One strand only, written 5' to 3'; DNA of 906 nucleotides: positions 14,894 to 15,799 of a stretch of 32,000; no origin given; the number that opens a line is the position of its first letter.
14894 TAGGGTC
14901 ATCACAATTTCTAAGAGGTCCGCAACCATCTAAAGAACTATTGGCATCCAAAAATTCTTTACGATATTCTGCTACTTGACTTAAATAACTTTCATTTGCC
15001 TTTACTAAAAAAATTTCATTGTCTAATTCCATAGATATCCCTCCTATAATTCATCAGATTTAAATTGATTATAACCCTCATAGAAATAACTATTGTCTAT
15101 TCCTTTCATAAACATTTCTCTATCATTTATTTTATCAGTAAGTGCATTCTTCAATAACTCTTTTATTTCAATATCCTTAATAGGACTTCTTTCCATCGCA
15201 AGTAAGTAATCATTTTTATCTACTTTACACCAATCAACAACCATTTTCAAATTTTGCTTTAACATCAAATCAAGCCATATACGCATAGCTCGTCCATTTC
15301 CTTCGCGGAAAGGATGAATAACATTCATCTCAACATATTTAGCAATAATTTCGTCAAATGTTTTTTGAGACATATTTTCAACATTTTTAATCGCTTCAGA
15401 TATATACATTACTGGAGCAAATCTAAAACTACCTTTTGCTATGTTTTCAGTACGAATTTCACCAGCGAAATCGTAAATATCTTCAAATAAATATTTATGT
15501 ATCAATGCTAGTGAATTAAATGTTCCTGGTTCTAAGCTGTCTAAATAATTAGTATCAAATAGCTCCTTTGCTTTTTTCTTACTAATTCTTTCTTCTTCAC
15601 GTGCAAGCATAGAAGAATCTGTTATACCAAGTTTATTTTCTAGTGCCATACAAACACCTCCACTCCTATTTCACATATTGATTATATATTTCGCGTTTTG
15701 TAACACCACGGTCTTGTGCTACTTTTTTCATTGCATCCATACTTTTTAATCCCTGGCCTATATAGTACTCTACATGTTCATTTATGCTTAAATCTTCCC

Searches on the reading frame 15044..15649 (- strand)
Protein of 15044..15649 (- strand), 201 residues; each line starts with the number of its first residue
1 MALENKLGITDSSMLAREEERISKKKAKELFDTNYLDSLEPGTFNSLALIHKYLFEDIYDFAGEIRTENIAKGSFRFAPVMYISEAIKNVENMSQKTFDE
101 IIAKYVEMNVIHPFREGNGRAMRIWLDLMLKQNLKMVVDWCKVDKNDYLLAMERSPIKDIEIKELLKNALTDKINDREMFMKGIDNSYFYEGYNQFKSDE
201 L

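Call 107: search_protein_families(library=pfam, proteins=[window:15044-15649:-], max_evalue=0.001)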
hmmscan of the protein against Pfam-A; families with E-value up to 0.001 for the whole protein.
window:15044-15649:- (201 aa): 1 family
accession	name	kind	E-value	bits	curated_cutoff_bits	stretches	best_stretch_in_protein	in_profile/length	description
PF02661.23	Fic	-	1.7e-14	54.8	24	1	47-130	7-93/93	Fic/DOC family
